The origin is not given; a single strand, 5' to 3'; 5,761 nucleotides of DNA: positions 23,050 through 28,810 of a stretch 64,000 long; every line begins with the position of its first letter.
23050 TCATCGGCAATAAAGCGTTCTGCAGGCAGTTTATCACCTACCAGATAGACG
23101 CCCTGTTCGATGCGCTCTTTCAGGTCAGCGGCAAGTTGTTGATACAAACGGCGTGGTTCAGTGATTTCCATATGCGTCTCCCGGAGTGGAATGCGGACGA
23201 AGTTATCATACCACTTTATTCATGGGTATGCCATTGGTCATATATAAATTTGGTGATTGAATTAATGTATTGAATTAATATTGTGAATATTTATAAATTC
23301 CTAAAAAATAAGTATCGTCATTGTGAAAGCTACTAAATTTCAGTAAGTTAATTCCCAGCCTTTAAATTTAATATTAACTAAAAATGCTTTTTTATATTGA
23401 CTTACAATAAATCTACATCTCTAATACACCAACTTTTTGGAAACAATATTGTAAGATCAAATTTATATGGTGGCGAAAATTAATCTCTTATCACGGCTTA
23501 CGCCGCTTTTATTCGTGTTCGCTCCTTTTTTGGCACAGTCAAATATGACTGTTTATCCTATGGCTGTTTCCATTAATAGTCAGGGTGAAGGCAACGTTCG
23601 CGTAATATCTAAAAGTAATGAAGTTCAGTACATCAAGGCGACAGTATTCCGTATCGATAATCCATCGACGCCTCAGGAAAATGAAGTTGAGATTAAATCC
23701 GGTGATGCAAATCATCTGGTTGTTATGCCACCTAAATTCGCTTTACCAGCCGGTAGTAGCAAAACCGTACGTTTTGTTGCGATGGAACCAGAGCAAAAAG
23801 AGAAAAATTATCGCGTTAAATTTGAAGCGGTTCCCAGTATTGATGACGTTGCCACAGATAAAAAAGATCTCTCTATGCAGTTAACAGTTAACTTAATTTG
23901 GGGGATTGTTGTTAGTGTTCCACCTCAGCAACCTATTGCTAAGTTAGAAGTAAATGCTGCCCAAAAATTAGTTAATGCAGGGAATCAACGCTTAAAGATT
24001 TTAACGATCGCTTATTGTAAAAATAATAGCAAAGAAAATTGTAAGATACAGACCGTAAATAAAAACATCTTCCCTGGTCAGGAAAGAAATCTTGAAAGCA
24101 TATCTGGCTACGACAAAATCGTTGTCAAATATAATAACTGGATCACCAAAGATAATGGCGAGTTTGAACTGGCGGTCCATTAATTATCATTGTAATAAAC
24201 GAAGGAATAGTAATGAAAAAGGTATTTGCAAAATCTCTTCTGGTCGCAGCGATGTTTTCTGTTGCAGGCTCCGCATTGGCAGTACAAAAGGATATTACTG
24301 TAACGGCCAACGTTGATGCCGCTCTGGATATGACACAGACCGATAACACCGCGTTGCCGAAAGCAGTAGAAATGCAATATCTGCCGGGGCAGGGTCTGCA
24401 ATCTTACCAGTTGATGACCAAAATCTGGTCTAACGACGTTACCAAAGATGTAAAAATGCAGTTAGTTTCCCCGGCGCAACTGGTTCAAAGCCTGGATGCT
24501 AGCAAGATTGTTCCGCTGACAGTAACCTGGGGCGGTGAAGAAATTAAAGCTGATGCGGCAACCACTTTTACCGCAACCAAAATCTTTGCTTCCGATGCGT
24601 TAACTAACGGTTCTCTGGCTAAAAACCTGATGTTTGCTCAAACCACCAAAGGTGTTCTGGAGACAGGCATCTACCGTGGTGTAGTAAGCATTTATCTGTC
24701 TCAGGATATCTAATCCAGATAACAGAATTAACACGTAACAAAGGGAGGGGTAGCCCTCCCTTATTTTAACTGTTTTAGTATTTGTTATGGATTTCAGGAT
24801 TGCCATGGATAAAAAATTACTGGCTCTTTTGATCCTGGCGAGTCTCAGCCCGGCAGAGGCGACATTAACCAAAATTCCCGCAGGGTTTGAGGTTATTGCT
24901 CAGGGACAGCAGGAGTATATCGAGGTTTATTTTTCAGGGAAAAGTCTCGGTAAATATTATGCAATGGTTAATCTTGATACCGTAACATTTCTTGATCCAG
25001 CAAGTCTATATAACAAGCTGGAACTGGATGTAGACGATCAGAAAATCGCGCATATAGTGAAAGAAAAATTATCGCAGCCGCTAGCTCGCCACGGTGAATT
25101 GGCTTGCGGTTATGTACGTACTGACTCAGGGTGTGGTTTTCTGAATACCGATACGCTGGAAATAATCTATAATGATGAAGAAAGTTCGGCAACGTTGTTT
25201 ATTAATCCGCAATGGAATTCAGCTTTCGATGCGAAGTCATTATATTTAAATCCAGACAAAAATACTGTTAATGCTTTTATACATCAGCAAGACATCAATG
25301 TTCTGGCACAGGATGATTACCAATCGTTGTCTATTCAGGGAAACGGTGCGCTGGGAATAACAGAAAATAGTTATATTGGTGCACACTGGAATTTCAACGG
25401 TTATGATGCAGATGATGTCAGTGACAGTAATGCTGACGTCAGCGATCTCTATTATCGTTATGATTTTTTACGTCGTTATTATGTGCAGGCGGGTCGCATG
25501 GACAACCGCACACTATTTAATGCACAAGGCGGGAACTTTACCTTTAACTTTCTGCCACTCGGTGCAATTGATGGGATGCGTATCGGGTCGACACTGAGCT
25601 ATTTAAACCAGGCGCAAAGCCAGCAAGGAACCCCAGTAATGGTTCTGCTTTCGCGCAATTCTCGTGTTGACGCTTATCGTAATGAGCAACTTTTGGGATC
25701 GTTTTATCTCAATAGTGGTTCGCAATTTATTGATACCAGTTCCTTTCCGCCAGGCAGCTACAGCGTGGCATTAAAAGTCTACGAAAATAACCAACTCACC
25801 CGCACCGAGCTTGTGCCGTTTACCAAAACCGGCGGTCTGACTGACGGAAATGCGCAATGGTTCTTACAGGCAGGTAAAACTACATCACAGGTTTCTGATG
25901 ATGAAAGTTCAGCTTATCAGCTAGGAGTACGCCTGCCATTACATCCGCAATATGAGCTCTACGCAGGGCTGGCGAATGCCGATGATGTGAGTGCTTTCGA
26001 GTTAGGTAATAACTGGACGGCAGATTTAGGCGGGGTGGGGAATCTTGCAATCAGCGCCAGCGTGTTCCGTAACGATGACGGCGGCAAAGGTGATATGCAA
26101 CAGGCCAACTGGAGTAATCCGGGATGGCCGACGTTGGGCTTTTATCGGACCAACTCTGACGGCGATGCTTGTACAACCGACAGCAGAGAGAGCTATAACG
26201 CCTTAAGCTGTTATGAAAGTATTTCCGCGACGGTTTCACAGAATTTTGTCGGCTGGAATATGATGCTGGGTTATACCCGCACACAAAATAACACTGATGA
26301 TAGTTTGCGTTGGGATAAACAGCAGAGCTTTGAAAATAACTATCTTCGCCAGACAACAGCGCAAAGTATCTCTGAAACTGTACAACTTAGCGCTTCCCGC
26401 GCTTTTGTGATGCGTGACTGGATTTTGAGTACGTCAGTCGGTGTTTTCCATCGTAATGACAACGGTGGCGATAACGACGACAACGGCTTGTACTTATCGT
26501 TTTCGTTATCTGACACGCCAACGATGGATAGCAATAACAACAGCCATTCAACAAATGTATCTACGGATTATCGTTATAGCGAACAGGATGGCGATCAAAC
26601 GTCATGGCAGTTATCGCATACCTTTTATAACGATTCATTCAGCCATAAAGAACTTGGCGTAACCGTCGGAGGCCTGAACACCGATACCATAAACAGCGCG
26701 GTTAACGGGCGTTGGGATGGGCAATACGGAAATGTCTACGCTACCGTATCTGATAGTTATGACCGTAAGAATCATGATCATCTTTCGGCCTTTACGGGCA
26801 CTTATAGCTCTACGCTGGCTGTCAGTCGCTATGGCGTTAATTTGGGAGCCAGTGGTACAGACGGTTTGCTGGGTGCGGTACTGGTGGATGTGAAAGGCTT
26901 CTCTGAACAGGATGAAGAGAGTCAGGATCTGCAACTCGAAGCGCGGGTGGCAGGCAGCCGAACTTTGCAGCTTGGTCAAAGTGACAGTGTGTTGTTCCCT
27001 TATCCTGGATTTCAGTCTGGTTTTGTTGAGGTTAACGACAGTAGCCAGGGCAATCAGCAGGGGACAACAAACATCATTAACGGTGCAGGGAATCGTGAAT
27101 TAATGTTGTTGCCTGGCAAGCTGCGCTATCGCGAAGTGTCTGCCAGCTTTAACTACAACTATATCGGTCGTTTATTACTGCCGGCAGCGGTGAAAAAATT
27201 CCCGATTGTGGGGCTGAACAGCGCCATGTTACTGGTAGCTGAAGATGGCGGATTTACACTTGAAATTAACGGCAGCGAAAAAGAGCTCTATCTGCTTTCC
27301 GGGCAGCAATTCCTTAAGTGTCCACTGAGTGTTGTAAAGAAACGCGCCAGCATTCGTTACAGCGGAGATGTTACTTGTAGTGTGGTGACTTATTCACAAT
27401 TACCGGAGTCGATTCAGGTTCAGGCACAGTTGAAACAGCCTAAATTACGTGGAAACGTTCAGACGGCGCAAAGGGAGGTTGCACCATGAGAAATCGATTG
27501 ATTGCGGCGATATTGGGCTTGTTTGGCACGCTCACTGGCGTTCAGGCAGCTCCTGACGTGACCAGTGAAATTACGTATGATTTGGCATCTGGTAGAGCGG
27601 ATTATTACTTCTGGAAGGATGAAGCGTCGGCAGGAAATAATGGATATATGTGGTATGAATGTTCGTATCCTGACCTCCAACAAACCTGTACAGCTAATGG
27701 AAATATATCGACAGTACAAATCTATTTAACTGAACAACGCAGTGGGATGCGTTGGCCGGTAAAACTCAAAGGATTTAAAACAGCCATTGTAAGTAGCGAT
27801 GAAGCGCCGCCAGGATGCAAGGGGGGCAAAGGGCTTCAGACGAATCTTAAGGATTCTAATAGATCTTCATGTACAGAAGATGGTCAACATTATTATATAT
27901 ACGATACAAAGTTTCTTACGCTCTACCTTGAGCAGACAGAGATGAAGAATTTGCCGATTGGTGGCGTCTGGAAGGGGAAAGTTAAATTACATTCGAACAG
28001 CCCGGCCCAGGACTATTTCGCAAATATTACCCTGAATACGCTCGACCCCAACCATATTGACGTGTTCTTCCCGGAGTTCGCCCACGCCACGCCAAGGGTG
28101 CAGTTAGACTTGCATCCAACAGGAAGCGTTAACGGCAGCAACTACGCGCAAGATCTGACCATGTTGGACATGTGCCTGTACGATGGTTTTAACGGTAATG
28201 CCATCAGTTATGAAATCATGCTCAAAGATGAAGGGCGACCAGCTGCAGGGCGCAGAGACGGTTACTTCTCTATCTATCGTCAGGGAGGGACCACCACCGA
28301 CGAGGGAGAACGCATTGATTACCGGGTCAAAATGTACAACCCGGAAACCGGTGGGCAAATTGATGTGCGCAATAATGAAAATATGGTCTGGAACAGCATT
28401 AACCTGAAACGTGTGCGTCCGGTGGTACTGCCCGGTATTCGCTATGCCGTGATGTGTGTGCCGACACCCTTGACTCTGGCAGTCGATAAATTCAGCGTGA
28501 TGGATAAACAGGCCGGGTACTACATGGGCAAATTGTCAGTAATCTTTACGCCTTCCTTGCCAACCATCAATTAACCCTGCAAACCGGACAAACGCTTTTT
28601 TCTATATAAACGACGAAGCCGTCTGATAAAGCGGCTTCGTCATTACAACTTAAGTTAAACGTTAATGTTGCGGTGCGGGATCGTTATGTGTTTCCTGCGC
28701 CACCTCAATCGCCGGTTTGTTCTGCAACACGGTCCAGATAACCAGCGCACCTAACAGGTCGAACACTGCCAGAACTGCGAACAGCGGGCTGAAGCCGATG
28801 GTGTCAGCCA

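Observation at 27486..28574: Candidate two-domain tip adhesin of unknown receptor specificity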

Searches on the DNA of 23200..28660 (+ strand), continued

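Call 32: get_annotated_region(hit=H95, flank=2000)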
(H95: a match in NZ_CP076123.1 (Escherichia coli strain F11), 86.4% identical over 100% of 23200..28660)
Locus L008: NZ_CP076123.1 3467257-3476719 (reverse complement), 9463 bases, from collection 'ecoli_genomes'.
description: Escherichia coli strain F11 chromosome, complete genome
organism: Escherichia coli strain F11 (NCBI taxid 562)
replicon: chromosome; assembly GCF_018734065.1
host: Homo sapiens; source: urine; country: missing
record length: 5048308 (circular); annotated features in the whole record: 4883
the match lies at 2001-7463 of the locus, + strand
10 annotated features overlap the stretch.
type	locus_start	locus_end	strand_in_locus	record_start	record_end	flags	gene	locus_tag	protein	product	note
CDS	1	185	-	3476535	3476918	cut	mzrA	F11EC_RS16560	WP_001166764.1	EnvZ/OmpR regulon moderator MzrA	-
CDS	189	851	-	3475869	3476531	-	yqjA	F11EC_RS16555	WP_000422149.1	DedA family general envelope maintenance protein YqjA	-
CDS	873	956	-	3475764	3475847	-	-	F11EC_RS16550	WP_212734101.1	hypothetical protein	-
CDS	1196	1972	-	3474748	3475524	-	exuR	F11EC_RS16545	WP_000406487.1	transcriptional regulator ExuR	-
CDS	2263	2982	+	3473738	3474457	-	-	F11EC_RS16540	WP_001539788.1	fimbria/pilus periplasmic chaperone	-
CDS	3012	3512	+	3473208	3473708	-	-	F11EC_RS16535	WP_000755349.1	CS1 type fimbrial major subunit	-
CDS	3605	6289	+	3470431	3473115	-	-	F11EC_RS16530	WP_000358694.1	TcfC E-set like domain-containing protein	-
CDS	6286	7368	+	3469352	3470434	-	-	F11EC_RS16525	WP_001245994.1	CfaE/CblD family pilus tip adhesin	-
CDS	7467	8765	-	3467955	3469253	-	exuT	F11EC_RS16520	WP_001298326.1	hexuronate transporter ExuT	-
CDS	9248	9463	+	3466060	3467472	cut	uxaC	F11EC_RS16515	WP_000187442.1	glucuronate isomerase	-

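Call 33: get_annotated_region(hit=H96, flank=2000)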
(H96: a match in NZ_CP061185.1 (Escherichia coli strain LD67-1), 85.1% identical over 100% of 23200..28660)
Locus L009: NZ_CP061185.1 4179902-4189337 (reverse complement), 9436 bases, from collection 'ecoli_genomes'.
description: Escherichia coli strain LD67-1 chromosome, complete genome
organism: Escherichia coli strain LD67-1 (NCBI taxid 562)
replicon: chromosome; assembly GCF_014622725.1
host: -; source: feces; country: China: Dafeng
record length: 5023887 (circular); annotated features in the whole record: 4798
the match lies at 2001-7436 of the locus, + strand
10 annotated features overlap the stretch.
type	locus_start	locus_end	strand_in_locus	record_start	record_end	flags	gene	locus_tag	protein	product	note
CDS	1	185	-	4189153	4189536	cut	mzrA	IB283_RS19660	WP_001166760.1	EnvZ/OmpR regulon moderator MzrA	-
CDS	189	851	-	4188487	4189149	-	yqjA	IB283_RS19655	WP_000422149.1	DedA family general envelope maintenance protein YqjA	-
CDS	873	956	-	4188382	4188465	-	-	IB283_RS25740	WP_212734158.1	hypothetical protein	-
CDS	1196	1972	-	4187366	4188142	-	exuR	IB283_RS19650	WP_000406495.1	transcriptional regulator ExuR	-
CDS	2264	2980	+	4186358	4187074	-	-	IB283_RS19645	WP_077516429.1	fimbria/pilus periplasmic chaperone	-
CDS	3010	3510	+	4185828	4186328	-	-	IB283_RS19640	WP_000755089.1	CS1 type fimbrial major subunit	-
CDS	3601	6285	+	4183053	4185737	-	-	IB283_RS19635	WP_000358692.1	TcfC E-set like domain-containing protein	-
CDS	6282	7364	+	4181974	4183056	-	-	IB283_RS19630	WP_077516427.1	CfaE/CblD family pilus tip adhesin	-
CDS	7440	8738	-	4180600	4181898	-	exuT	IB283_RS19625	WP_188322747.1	hexuronate transporter ExuT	-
CDS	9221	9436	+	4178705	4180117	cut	uxaC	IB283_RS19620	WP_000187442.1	glucuronate isomerase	-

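Call 34: get_annotated_region(hit=H97, flank=2000)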
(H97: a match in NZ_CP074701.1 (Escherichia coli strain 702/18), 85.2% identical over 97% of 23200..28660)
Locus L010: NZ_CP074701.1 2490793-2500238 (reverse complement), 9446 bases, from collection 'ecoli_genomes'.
description: Escherichia coli strain 702/18 chromosome, complete genome
organism: Escherichia coli strain 702/18 (NCBI taxid 562)
replicon: chromosome; assembly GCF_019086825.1
host: Homo sapiens; source: rectal swab; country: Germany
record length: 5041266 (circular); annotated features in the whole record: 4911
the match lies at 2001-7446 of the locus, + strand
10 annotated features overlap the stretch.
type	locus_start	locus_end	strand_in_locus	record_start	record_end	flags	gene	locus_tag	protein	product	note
CDS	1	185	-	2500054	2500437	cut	mzrA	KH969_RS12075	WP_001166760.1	EnvZ/OmpR regulon moderator MzrA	-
CDS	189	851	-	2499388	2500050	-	yqjA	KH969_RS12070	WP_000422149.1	DedA family general envelope maintenance protein YqjA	-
CDS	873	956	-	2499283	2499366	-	-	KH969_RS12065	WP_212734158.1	hypothetical protein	-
CDS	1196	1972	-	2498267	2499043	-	exuR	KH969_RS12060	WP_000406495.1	transcriptional regulator ExuR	-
CDS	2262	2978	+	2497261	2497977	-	-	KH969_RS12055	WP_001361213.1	fimbria/pilus periplasmic chaperone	-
CDS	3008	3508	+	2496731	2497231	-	-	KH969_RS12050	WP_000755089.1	CS1 type fimbrial major subunit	-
CDS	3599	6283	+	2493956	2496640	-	-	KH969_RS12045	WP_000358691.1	TcfC E-set like domain-containing protein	-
CDS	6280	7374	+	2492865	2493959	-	-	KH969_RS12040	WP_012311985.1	CfaE/CblD family pilus tip adhesin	-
CDS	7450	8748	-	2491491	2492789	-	exuT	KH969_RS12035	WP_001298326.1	hexuronate transporter ExuT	-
CDS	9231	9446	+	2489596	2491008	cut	uxaC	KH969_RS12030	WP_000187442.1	glucuronate isomerase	-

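Call 35: get_annotated_region(hit=H99, flank=3000)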
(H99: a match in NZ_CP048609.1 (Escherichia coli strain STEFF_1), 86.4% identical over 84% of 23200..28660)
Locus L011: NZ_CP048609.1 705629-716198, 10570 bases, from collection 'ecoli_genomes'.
description: Escherichia coli strain STEFF_1 chromosome, complete genome
organism: Escherichia coli strain STEFF_1 (NCBI taxid 562)
replicon: chromosome; assembly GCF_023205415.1
host: -; source: WWTPs effluent Shatin WWTPs_1; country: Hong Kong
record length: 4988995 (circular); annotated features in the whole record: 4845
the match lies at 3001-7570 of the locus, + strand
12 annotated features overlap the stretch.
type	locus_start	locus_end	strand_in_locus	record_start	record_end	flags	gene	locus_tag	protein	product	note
CDS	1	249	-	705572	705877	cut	yqjD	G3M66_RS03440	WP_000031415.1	DUF883 family protein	-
CDS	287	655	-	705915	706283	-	yqjC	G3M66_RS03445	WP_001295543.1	DUF1090 family protein YqjC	-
CDS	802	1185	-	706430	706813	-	mzrA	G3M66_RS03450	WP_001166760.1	EnvZ/OmpR regulon moderator MzrA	-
CDS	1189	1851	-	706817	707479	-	yqjA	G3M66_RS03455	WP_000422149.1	DedA family general envelope maintenance protein YqjA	-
CDS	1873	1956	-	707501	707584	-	-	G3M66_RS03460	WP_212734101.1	hypothetical protein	-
CDS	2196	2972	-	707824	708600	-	exuR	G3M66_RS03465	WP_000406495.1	transcriptional regulator ExuR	-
CDS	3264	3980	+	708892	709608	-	-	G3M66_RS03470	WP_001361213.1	fimbria/pilus periplasmic chaperone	-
CDS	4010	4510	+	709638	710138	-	-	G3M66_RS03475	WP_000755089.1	CS1 type fimbrial major subunit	-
CDS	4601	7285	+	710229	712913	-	-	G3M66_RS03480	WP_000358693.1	TcfC E-set like domain-containing protein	-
CDS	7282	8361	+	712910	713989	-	-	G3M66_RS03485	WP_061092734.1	CfaE/CblD family pilus tip adhesin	-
CDS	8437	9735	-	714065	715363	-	exuT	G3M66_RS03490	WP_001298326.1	hexuronate transporter ExuT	-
CDS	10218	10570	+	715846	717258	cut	uxaC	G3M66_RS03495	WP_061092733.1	glucuronate isomerase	-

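Call 40: search_dna_similar(query=window:27552-28040:+, collection=ecoli_genomes, mode=distant, max_rows=40, rows=spread)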
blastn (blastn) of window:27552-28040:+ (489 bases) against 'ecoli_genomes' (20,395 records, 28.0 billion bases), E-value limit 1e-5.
Records with a match: 1889; places in all: 1905; records where one place covers at least 80% of the query: 1510.
Genomes with a match: 1889 of 5426; with a place that covers at least 80% of the query: 1510. Places per genome that has any: lowest 1, median 1, highest 2. On chromosomes: 1905 places; on plasmids: 0.
Best place of each record, by identity: >=99% 1422; 95-99% 3; 90-95% 1; 80-90% 2; 60-80% 461.
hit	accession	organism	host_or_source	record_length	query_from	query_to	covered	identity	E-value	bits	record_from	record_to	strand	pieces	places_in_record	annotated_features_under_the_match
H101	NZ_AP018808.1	Escherichia coli strain E2865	Bos taurus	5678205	1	489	100%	100.0%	0e+0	883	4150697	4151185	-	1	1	CfaE/CblD family pilus tip adhesin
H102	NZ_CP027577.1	Escherichia coli strain 2013C-4225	Homo sapiens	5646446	1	489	100%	100.0%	0e+0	883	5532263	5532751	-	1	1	CfaE/CblD family pilus tip adhesin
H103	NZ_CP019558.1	Escherichia coli strain KSC207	porcine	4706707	1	489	100%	100.0%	0e+0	883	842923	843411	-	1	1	CfaE/CblD family pilus tip adhesin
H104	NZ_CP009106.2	Escherichia coli strain 94-3024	human stool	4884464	1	489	100%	100.0%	0e+0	883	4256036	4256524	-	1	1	CfaE/CblD family pilus tip adhesin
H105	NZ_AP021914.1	Escherichia coli strain WP2-W18-CRE-03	-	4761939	1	489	100%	100.0%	0e+0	883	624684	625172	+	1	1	CfaE/CblD family pilus tip adhesin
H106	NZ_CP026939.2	Escherichia coli strain CFS3313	Bos taurus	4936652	1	489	100%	100.0%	0e+0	883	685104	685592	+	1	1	CfaE/CblD family pilus tip adhesin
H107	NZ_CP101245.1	Escherichia coli strain EC21Z-097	Homo sapiens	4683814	1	489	100%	100.0%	0e+0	883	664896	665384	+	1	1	CfaE/CblD family pilus tip adhesin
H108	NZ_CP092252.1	Escherichia coli strain ISHS7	Felix catus domesticus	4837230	1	489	100%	100.0%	0e+0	883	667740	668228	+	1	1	CfaE/CblD family pilus tip adhesin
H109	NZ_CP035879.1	Escherichia coli strain DS26-1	Homo sapiens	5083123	1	489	100%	100.0%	0e+0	883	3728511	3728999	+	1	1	CfaE/CblD family pilus tip adhesin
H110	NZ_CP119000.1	Escherichia coli strain CE0026f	Bos taurus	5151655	1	489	100%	100.0%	0e+0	883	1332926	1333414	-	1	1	CfaE/CblD family pilus tip adhesin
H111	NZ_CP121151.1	Escherichia coli strain E47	bovine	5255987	1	489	100%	100.0%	0e+0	883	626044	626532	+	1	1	CfaE/CblD family pilus tip adhesin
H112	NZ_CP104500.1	Escherichia coli strain E9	Poultry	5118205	1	489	100%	100.0%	0e+0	883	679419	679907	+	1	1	CblD like pilus biogenesis initiator family protein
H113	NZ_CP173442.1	Escherichia coli strain 98234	Homo sapiens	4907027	1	489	100%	100.0%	0e+0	883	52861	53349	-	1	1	CfaE/CblD family pilus tip adhesin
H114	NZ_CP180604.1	Escherichia coli strain PS2Canimalfeces3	Cat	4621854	1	489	100%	100.0%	0e+0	883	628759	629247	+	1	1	CfaE/CblD family pilus tip adhesin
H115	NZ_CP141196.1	Escherichia coli strain 673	Homo sapiens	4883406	1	489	100%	100.0%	0e+0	883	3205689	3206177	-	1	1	CfaE/CblD family pilus tip adhesin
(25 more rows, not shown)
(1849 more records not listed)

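Call 71: search_dna_similar(query=window:28096-28574:+, collection=ecoli_genomes, mode=distant, max_rows=5, rows=spread)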
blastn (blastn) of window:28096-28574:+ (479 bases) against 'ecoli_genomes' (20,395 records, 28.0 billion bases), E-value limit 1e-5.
Records with a match: 1913; places in all: 1918; records where one place covers at least 80% of the query: 1910.
Genomes with a match: 1913 of 5426; with a place that covers at least 80% of the query: 1910. Places per genome that has any: lowest 1, median 1, highest 2. On chromosomes: 1918 places; on plasmids: 0.
Best place of each record, by identity: >=99% 1440; 95-99% 46; 90-95% 190; 80-90% 208; 60-80% 29.
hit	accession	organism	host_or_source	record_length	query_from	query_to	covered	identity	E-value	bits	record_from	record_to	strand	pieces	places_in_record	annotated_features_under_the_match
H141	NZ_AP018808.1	Escherichia coli strain E2865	Bos taurus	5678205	1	479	100%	100.0%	0e+0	865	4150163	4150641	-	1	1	CfaE/CblD family pilus tip adhesin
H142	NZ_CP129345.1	Escherichia coli strain STEC1590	Homo sapiens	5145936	1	479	100%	100.0%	0e+0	865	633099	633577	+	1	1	CfaE/CblD family pilus tip adhesin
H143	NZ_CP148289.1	Escherichia coli strain Z1323PEC0008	Cat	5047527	1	479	100%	100.0%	0e+0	865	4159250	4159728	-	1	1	CfaE/CblD family pilus tip adhesin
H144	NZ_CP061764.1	Escherichia coli O19:H7 strain 730V1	Bos taurus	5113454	1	479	100%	98.5%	0e+0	833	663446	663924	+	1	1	CfaE/CblD family pilus tip adhesin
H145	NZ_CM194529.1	Escherichia coli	pressure-relief and ventilation ...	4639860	1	38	8%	100.0%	1e-8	70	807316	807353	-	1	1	CfaE/CblD family pilus tip adhesin | exuT: hexuronate transporter ExuT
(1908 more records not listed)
